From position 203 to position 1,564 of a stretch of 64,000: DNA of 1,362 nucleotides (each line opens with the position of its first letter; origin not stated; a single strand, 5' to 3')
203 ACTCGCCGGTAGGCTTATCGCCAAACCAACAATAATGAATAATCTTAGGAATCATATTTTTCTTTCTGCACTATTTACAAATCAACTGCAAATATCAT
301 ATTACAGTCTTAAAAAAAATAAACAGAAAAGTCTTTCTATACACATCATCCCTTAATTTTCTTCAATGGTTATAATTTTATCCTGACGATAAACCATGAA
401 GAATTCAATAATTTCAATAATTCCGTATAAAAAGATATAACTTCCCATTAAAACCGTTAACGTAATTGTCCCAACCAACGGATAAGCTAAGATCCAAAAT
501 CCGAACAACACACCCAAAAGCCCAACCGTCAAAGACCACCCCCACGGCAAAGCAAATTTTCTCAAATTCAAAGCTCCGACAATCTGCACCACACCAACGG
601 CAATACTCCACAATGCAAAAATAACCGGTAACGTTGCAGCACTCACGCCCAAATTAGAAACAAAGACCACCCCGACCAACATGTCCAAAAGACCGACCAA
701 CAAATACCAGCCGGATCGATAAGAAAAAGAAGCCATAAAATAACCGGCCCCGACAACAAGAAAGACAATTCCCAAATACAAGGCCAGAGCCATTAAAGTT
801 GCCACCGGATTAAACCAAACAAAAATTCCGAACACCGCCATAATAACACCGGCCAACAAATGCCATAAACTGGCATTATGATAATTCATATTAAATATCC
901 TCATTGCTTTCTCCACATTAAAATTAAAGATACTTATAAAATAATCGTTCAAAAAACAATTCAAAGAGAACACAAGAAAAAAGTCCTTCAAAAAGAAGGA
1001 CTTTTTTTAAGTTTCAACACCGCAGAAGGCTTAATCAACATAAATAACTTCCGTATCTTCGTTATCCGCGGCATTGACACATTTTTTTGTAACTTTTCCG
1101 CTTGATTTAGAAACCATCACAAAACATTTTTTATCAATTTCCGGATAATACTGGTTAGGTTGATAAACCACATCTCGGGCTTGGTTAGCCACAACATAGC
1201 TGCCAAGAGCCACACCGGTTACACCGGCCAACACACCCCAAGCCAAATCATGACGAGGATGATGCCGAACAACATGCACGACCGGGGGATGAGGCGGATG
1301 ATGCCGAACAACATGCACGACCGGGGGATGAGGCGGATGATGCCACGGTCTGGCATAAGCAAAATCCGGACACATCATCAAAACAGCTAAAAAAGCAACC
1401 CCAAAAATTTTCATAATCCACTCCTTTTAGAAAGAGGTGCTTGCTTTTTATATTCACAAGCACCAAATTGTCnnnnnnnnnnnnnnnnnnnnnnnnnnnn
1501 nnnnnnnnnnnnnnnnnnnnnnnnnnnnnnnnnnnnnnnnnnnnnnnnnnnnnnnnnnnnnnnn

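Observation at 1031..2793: ECF-sigma operon wiring an LTXXQ (Spy/CpxP/ZraP-like) periplasmic protein and a secreted His/Pro-repeat protein: putative envelope or metal stress module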

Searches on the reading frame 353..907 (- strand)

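Call 3: search_protein_families(library=pfam, proteins=[window:353-907:-], max_evalue=1)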
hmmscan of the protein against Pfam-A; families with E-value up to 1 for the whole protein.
window:353-907:- (184 aa): 1 family
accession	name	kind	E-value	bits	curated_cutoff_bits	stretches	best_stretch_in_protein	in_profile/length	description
PF03729.18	DUF308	-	1.7e-22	79.8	25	3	18-83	1-72/73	Short repeat of unknown function (DUF308)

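Call 4: search_protein_families(library=ncbifam, proteins=[window:353-907:-], max_evalue=1)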
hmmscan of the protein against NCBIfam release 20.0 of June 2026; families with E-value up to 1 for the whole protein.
window:353-907:- (184 aa): 1 family
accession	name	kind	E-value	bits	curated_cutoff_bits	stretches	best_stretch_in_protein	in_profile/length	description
NF007577.0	PRK10209.1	equivalog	6.4e-07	29.3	189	2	9-92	75-162/190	HdeD family acid-resistance protein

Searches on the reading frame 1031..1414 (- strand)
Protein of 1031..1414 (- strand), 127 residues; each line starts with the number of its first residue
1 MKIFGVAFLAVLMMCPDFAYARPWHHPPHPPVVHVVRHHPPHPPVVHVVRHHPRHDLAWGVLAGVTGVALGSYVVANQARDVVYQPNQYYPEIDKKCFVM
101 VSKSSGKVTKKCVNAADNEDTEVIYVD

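Call 3: search_protein_families(library=pfam, proteins=[window:1031-1414:-], max_evalue=1)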
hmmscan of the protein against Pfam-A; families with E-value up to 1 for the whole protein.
window:1031-1414:- (127 aa): 1 family
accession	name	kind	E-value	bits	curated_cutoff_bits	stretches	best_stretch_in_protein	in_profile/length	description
PF07486.17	Hydrolase_2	-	0.079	14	27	1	77-125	25-73/100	Cell Wall Hydrolase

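Call 4: search_protein_families(library=ncbifam, proteins=[window:1031-1414:-], max_evalue=1)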
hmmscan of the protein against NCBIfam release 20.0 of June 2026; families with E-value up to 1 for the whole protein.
window:1031-1414:- (127 aa): 1 family
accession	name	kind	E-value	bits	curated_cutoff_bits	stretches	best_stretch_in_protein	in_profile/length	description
TIGR03582.1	EF_0829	hypoth_equivalog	0.22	11.9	69.35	1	87-126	57-96/107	PRD domain protein, EF_0829/AHA_3910 family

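Call 53: find_homologous_proteins(query=A4, max_evalue=0.01)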
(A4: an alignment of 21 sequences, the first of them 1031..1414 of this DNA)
Query A4 (21 sequences) (127 aa, profile of the alignment): 20 proteins with E <= 0.01 among 8000 candidates.
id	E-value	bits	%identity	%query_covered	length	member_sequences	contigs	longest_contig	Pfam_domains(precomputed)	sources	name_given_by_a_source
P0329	3.5e-34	135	32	100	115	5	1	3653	-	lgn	-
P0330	1.5e-32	130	100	100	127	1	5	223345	-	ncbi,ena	-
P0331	2.7e-32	129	32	84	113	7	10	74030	-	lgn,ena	-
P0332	8.6e-32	128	89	100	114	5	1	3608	-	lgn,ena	-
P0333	9.6e-28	115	27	99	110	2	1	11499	-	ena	-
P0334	1.0e-25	108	27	92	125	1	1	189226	-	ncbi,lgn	-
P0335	7.3e-25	105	32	100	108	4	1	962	-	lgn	-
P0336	1.5e-20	91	41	27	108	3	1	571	-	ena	-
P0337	1.7e-20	91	35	59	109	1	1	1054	-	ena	-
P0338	1.5e-19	88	40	38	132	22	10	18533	-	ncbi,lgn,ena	-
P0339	4.3e-16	77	33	53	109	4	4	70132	-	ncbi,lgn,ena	-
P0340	9.3e-16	76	40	12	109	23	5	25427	-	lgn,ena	-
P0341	1.1e-15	76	33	53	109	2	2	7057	-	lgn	-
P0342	2.1e-15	75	31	53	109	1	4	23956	-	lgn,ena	-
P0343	4.2e-15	74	40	12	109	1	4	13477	-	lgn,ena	-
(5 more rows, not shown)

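Call 68: predict_structure(alignment_id=A5)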
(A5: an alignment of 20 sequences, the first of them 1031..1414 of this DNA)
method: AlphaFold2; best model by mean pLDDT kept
length: 127 residues; sequences in the alignment: 20
mean_pLDDT: 58.4   pTM: 0.22
mean pLDDT of the five models: 58.4, 57.6, 51.2, 49.5, 47.5
residues with pLDDT >= 90: 0; 70-90: 13; 50-70: 98; < 50: 16
segments of 3 or more residues with pLDDT < 50: 79-90
pLDDT, mean of each block of 10 residues (from residue 1): 63 62 62 59 58 54 58 53 40 64 69 63 52
secondary structure, 60 per line:
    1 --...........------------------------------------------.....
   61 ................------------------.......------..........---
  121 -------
elements in order: H3-13 H56-76 E95-101 E108-114
